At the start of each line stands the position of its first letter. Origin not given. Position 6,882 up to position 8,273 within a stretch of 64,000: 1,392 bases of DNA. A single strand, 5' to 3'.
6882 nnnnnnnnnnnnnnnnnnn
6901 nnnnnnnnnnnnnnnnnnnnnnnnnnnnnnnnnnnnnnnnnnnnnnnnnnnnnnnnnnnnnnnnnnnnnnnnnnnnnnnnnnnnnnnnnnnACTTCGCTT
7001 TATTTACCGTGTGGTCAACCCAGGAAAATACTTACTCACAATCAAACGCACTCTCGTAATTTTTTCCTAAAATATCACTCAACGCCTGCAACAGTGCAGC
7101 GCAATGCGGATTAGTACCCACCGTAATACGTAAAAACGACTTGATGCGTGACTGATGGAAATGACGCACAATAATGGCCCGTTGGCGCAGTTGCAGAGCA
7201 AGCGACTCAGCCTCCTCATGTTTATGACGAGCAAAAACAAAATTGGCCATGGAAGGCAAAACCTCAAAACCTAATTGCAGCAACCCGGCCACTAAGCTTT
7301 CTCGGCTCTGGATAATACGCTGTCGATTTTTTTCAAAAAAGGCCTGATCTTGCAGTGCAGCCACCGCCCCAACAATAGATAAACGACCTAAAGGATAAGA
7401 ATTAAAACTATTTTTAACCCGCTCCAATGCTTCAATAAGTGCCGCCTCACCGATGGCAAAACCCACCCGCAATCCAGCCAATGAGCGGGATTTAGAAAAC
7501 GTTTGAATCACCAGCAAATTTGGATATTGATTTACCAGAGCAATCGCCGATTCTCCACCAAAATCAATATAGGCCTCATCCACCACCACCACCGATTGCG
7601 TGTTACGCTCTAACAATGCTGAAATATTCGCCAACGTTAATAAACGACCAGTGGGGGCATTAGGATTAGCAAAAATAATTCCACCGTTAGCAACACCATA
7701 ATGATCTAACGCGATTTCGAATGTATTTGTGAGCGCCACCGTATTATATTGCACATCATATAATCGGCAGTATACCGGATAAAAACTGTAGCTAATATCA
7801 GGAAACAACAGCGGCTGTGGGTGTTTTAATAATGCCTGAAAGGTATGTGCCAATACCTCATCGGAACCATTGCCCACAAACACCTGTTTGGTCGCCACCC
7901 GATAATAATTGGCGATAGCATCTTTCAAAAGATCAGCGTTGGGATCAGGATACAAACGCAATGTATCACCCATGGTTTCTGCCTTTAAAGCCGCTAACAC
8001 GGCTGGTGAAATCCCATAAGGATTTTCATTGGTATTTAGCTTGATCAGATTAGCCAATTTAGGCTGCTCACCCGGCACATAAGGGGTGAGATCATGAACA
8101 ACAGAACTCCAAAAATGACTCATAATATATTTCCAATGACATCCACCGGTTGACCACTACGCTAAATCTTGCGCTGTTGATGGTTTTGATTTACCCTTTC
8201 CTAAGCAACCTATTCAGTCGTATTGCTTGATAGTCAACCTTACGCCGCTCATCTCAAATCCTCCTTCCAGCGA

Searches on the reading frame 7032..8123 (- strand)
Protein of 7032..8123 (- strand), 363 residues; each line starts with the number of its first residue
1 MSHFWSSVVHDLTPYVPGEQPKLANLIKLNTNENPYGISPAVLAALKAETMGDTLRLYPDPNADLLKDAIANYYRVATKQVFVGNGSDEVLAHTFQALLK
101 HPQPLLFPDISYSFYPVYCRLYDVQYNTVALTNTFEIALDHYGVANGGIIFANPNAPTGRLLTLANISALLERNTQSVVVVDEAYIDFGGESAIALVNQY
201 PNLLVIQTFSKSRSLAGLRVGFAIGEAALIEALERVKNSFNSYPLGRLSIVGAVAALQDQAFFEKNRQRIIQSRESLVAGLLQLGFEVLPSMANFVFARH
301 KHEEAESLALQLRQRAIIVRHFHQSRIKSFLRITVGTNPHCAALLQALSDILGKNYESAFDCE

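Call 10: search_protein_families(library=pfam, proteins=[window:7032-8123:-], max_evalue=0.001)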
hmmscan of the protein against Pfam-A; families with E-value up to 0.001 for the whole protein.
window:7032-8123:- (363 aa): 1 family
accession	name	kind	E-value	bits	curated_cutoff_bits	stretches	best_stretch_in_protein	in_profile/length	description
PF00155.27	Aminotran_1_2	-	4.4e-65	220.7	19.7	1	25-348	2-361/361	Aminotransferase class I and II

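Call 77: search_protein_families(library=ncbifam, proteins=[window:7032-8123:-], max_evalue=0.00001)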
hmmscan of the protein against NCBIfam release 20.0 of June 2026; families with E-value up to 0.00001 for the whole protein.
window:7032-8123:- (363 aa): 54 families (the best 25 are shown)
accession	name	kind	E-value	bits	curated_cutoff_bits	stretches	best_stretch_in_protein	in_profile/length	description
TIGR01141.1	hisC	equivalog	6.2e-90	301.6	276.55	1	8-350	3-348/349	histidinol-phosphate transaminase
NF002877.0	PRK03317.1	equivalog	3.3e-58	197.2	409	1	14-355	21-370/374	histidinol-phosphate transaminase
NF002878.0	PRK03321.1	subfamily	3.1e-57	193.9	374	1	7-351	7-348/352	histidinol-phosphate transaminase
NF003496.0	PRK05166.1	equivalog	9e-57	192.5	540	1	24-352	36-370/373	histidinol-phosphate transaminase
TIGR01140.1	L_thr_O3P_dcar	equivalog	3.6e-53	180.8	290.55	1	24-348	17-330/331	threonine-phosphate decarboxylase CobD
NF002726.0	PRK02610.1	equivalog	4.1e-50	170.7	391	1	2-354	2-371/374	histidinol-phosphate transaminase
NF006014.0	PRK08153.1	equivalog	1.1e-49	169.3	510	1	28-354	37-366/370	pyridoxal phosphate-dependent aminotransferase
NF006580.0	PRK09105.1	subfamily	4.6e-45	154.1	444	1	25-352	47-371/375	pyridoxal phosphate-dependent aminotransferase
NF051461.1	pyoverd_PtaA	equivalog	2.2e-43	148.4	500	1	20-348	30-356/359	pyoverdine biosynthesis transaminase PtaA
NF005915.1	PRK07908.1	equivalog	3.9e-32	111.9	360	1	40-348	27-331/332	Rv2231c family histidinol phosphate aminotransferase CobC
NF053748.1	bifunc_CobBC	exception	3.3e-29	101.8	950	1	40-347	495-795/797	bifunctional hydrogenobyrinic acid a,c-diamide synthase/histidinol phosphate aminotransferase CobBC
NF041364.1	GntC_guanitoxin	equivalog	2e-23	82.9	415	1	66-309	42-308/356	guanitoxin biosynthesis PLP-dependent (S)-gamma-hydroxy-L-arginine cyclodehydratase GntC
NF006225.0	PRK08354.1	equivalog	2.6e-20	73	288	1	107-351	88-315/318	putative aminotransferase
TIGR03539.1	DapC_actino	equivalog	1.7e-19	70.1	355.65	1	76-337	78-344/357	succinyldiaminopimelate transaminase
NF006756.0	PRK09276.1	subfamily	6.7e-19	68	507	1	66-300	74-329/387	LL-diaminopimelate aminotransferase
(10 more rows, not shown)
